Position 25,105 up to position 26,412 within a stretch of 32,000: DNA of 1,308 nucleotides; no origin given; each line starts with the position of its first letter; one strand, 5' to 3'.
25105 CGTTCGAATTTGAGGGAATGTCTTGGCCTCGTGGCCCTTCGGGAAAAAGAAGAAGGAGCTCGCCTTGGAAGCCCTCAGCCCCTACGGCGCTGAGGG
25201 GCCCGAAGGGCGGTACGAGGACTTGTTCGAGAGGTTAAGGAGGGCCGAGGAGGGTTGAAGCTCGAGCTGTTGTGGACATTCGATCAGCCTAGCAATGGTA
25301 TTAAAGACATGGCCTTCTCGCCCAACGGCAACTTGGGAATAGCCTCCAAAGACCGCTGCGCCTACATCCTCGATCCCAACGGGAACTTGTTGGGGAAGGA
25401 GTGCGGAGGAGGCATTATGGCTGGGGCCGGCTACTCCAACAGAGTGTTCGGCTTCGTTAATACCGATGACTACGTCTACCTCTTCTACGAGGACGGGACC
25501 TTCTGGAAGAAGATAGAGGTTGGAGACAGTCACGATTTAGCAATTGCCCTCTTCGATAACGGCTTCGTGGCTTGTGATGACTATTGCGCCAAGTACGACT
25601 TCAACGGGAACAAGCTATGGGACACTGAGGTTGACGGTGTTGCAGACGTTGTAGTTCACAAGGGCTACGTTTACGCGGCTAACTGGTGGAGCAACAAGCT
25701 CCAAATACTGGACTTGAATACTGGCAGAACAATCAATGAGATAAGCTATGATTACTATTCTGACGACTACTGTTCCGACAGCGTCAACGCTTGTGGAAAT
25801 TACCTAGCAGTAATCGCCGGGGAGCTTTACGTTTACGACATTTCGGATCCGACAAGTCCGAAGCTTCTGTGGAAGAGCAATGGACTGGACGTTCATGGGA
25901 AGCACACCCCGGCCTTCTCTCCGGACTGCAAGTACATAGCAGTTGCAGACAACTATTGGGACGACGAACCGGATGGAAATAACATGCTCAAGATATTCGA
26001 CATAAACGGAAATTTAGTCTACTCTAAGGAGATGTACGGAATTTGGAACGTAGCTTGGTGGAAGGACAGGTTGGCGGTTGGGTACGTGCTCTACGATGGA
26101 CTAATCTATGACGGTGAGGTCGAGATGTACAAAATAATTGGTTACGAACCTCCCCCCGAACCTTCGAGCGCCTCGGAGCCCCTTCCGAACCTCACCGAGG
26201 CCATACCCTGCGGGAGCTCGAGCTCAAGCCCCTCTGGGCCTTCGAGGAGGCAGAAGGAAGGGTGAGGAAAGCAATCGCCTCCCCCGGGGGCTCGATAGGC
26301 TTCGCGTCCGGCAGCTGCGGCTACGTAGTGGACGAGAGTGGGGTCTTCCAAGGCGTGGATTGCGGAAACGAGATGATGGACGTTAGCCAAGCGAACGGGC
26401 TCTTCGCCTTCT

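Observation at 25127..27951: Same-direction (-1) frame breaks link a leader peptide, two beta-propellers and a Ser/Thr kinase into one potential ~940-codon unit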

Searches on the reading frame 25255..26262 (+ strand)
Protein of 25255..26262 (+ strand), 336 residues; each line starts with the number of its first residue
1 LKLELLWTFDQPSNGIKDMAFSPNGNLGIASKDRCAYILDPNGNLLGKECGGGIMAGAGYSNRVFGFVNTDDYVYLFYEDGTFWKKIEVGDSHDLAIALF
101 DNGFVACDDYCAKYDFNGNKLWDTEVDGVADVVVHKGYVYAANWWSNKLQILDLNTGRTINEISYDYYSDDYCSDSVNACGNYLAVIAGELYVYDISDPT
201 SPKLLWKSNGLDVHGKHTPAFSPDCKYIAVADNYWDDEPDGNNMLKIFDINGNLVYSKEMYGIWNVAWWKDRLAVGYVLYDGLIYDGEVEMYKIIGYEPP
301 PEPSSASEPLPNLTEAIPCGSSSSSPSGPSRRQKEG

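Call 37: search_protein_representatives(protein=window:25255-26262:+)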
Query: 336 residues. Proteins with E-value up to 0.001 (for the whole library): 447; up to 1e-10: 123; up to 1e-30: 52. The best 150 are listed.
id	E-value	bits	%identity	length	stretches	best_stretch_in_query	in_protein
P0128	3.2e-234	793.0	100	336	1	1-336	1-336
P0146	1.9e-115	402.2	44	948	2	5-305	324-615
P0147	5.9e-108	377.5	61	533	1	2-302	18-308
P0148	1.0e-90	320.8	61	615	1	19-298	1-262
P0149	7.9e-85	301.4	38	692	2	16-290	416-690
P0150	4.6e-64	233.1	48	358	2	128-294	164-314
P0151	1.4e-63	231.5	49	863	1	5-300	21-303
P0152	1.5e-59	218.3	47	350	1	1-282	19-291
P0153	7.6e-59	215.9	48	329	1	1-292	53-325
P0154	1.0e-53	199.0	47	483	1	1-312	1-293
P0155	6.4e-53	196.4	47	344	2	2-299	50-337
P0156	3.2e-49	184.3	71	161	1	154-316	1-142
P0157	7.3e-49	183.1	41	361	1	1-317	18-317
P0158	1.2e-47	179.1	38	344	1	3-312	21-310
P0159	1.6e-47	178.7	43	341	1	2-292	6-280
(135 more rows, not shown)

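Call 43: search_protein_families(library=pfam, alignment_id=A2, max_evalue=0.001)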
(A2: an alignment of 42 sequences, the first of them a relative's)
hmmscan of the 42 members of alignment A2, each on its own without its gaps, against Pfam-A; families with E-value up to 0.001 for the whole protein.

A. member 1, P0146 (948 aa): 11 families
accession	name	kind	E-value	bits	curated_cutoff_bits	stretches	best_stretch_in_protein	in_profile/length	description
PF10102.14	DUF2341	-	1.4e-14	54.7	23.4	1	72-129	22-82/84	Domain of unknown function (DUF2341)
PF13570.13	Beta-prop_ACSF4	-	2.7e-11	43.9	133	1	304-501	105-316/329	Beta-alanine-activating enzyme, beta-propeller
PF23414.1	Beta-prop_EML_2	-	9.2e-11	42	90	0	506-603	20-115/266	Echinoderm microtubule-associated protein second beta-propeller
PF25174.1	Beta-prop_THOC3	-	2.4e-10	40.3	305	1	462-580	145-262/272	THOC3 beta-propeller domain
PF12894.13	ANAPC4_WD40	-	3.1e-09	37.4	22.9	0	523-580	30-88/91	Anaphase-promoting complex subunit 4 WD40 domain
PF18975.6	DUF5711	-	3.1e-06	27.1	26.3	0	723-846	36-157/344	Family of unknown function (DUF5711)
PF13360.13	PQQ_2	-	4.3e-06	27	27.6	0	732-855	12-133/233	Outer membrane protein assembly factor BamB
PF24817.1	WD40_WDHD1_1st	-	7e-05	22.6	109.9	0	532-593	223-288/291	WDHD1 first WD40 domain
PF00400.38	WD40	-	0.00012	22.9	27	0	332-358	12-39/39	WD domain, G-beta repeat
PF24814.1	WD40_Prp19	-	0.00013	21.6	320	0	492-568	98-171/281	Prp19 WD40 domain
PF04053.20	B-prop_COPA_B_2nd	-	0.00075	19.5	57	0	520-598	19-93/248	COPA/B second beta-propeller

B. families by the number of members that match (of 42 scanned): 45 families (the first 25 are shown)
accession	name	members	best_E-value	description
PF25174.1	Beta-prop_THOC3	21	9.1e-31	THOC3 beta-propeller domain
PF23414.1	Beta-prop_EML_2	16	1.7e-29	Echinoderm microtubule-associated protein second beta-propeller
PF24807.1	WD40_CDC20-Fz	15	1.4e-18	CDC20/Fizzy WD40 domain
PF00400.38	WD40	11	3.1e-35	WD domain, G-beta repeat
PF18975.6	DUF5711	10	1.1e-12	Family of unknown function (DUF5711)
PF12894.13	ANAPC4_WD40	8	5.5e-11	Anaphase-promoting complex subunit 4 WD40 domain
PF13570.13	Beta-prop_ACSF4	6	1.9e-44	Beta-alanine-activating enzyme, beta-propeller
PF10102.14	DUF2341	4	1.4e-14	Domain of unknown function (DUF2341)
PF13360.13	PQQ_2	4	1.8e-13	Outer membrane protein assembly factor BamB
PF08309.17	LVIVD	4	1.4e-05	LVIVD repeat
PF24817.1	WD40_WDHD1_1st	3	3.9e-16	WDHD1 first WD40 domain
PF24814.1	WD40_Prp19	3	4e-16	Prp19 WD40 domain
PF23775.1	Beta-prop_RIG_2nd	3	3.2e-07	RIG second beta-propeller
PF25173.1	Beta-prop_WDR3_1st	2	4.6e-22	WDR3 first beta-propeller domain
PF04053.20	B-prop_COPA_B_2nd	2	8.2e-05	COPA/B second beta-propeller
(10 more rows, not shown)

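Call 50: find_encoding_contigs(protein=P0147, flank=6000, max_places=4)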
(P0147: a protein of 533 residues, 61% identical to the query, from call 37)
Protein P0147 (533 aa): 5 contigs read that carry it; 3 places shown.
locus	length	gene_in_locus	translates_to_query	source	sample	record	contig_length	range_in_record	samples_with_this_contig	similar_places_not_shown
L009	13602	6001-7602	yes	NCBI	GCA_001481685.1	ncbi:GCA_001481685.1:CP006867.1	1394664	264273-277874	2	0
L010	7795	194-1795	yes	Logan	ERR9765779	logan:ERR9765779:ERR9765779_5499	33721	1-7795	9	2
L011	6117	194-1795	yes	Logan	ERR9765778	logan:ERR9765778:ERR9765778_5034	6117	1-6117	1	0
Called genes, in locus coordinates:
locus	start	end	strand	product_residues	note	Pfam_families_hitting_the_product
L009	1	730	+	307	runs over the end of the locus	PF01555:N6_N4_Mtase (faint), PF01170:UPF0020, PF03602:Cons_hypoth95 (weak)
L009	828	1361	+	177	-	PF27343:MJ0207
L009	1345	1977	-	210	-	PF03587:EMG1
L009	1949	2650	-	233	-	PF09973:DUF2208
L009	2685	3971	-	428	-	PF13203:DUF2201_N, PF05762:VWA_CoxE (weak), PF09967:DUF2201, PF13519:VWA_2 (weak)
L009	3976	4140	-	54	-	-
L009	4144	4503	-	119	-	PF04892:VanZ-LLP1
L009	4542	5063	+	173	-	-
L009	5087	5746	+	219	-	PF03692:CxxCxxCC (weak)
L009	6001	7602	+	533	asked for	PF04010:DUF357 (faint)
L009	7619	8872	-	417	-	PF02310:B12-binding, PF04055:Radical_SAM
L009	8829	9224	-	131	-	-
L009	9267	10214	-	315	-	PF00493:MCM (weak), PF20030:bpMoxR, PF00158:Sigma54_activat (weak), PF05496:RuvB_N (weak), PF00004:AAA, PF07726:AAA_3, PF07728:AAA_5, PF17863:AAA_lid_2, +1 more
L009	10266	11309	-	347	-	PF01547:SBP_bac_1, PF12849:PBP_like_2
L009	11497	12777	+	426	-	PF01565:FAD_binding_4, PF02913:FAD-oxidase_C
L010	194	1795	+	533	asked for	PF04010:DUF357 (faint)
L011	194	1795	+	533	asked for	PF04010:DUF357 (faint)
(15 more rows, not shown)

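Call 51: find_encoding_contigs(protein=P0148, flank=6000, max_places=4)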
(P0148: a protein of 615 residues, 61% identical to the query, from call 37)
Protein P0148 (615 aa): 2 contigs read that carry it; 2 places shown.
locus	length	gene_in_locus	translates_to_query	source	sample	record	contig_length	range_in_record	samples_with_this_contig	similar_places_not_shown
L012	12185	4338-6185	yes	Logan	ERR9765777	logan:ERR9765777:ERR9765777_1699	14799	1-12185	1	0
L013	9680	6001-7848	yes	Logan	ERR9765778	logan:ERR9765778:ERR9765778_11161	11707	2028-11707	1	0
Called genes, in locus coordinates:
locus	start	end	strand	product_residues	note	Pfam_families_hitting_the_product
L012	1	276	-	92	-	?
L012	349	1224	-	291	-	-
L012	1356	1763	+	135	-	-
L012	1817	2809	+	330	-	-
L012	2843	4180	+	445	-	PF00890:FAD_binding_2 (faint), PF01134:GIDA (faint), PF01266:DAO (faint), PF03486:HI0933_like (faint), PF07992:Pyr_redox_2, PF13738:Pyr_redox_3, PF00070:Pyr_redox, PF02852:Pyr_redox_dim, +3 more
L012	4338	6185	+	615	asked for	PF23381:Beta-prop_IFT122_1st (faint), PF10102:DUF2341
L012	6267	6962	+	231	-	PF03009:GDPD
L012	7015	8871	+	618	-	PF03485:Arg_tRNA_synt_N (weak), PF00750:tRNA-synt_1d, PF05746:DALR_1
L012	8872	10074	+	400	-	-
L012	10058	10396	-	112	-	-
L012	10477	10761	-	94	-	-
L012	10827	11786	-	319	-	-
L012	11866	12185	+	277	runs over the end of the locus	PF01729:QRPTase_C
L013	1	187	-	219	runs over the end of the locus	PF22662:Csa3_N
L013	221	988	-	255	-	PF01061:ABC2_membrane, PF12698:ABC2_membrane_3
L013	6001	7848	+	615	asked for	PF23381:Beta-prop_IFT122_1st (faint), PF10102:DUF2341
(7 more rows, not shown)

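Call 81: predict_structure(alignment_id=A4)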
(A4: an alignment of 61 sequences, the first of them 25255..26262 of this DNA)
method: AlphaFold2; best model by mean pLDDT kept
length: 336 residues; sequences in the alignment: 61
mean_pLDDT: 90.2   pTM: 0.86
mean pLDDT of the five models: 90.2, 90.0, 89.8, 89.7, 89.3
residues with pLDDT >= 90: 247; 70-90: 40; 50-70: 43; < 50: 6
segments of 3 or more residues with pLDDT < 50: 320-324
pLDDT, mean of each block of 10 residues (from residue 1): 97 96 98 98 98 98 98 99 99 98 98 98 94 98 93 98 83 83 95 98 95 87 98 73 91 96 95 92 78 94 74 56 51 55
secondary structure, 60 per line:
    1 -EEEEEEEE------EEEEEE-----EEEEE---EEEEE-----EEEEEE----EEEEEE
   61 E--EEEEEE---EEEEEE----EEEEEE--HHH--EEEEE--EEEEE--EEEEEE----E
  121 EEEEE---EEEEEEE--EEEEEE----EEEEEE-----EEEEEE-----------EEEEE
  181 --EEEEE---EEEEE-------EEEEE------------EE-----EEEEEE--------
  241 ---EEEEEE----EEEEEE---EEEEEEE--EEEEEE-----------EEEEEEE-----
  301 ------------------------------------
elements in order: E2-9 E16-21 E27-31 E35-39 E45-50 E55-61 E64-69 E73-78 E83-88 E96-100 E103-107 E110-115 E120-125 E129-135 E138-143 E148-153 E159-164 E176-180 E183-187 E191-195 E203-207 E227-232 E244-249 E254-259 E263-269 E272-277 E289-295

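Call 83: fold_search(model_id=the predicted structure, library=pdb)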
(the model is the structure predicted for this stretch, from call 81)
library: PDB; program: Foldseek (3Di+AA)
matches with E <= 10: 1947; with E <= 0.001: 1735
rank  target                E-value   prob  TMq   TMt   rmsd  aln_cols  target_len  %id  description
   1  6byn_W                5.0e-15  1.00  0.71  0.77   3.3       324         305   16  Crystal structure of WDR5-Mb(S4) monobody complex (released 2018-07-04)
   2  3n0e                  8.2e-15  1.00  0.72  0.76   3.1       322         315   16  Crystal structure of WDR5 mutant (W330Y) (released 2010-10-20)
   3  9ijj_Q                1.3e-14  1.00  0.69  0.52   3.4       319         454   15  In situ structure of the central apparatus in mouse sperm axoneme. (released 2025-06-04)
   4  8ok1                  1.4e-14  1.00  0.70  0.78   3.3       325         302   16  WD repeat containing protein 5 (WDR5)- N225A mutant (released 2024-04-03)
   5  6y7o_A                1.5e-14  1.00  0.60  0.63   6.3       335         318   13  The complex between the eight-bladed symmetrical designer protein Tako8 and the silicotungstic acid Keggin (STA) (released 2020-12-16)
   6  6g6o_A                2.0e-14  1.00  0.61  0.64   4.6       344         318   14  Crystal structure of the computationally designed Ika8 protein: crystal packing No.1 in P63 (released 2018-11-28)
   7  8bb4_Q                4.8e-14  1.00  0.71  0.79   2.7       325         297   16  Structure of human WDR5 and pVHL:ElonginC:ElonginB bound to PROTAC with C3 linker (released 2022-11-09)
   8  8g3e_A                5.0e-14  1.00  0.70  0.75   3.3       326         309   16  Crystal structure of human WDR5 in complex with (1M)-N-[(3,5-difluoro[1,1'-biphenyl]-4-yl)methyl]-6-methyl-4-oxo-1-(py (released 2023-06-28)
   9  6ucs_A                6.5e-14  1.00  0.71  0.77   2.7       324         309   16  Discovery and Structure-Based optimization of potent and selective WDR5 inhibitors containing a dihydroisoquinolinone  (released 2020-01-01)
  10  2gnq                  6.5e-14  1.00  0.70  0.74   3.4       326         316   16  Structure of wdr5 (released 2006-06-06)
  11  8bb5_D                7.5e-14  1.00  0.69  0.75   3.3       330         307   16  Structure of human WDR5 and pVHL:ElonginC:ElonginB bound to PROTAC with Aryl linker (released 2022-11-09)
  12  9hl9_Sg               7.5e-14  1.00  0.70  0.78   3.0       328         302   15  CRYO-EM STRUCTURE OF LEISHMANIA MAJOR 80S RIBOSOME WITH P/E-site tRNA AND mRNA : LM14Cs1H3 sKO STRAIN (released 2025-10-15)
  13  8auv_Q                7.5e-14  1.00  0.69  0.74   3.5       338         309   15  Cryo-EM structure of the plant 40S subunit (released 2023-06-07)
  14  6u8b_B                7.9e-14  1.00  0.70  0.76   3.2       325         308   17  Discovery and optimization of salicyclic acid-derived sulfonamide inhibitors of the WDR5:MYC protein-protein interacti (released 2019-12-04)
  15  8orr                  1.1e-13  1.00  0.58  0.56   5.9       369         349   12  Outer membrane protein assembly factor BamB from Klebsiella pneumoniae (released 2024-04-24)
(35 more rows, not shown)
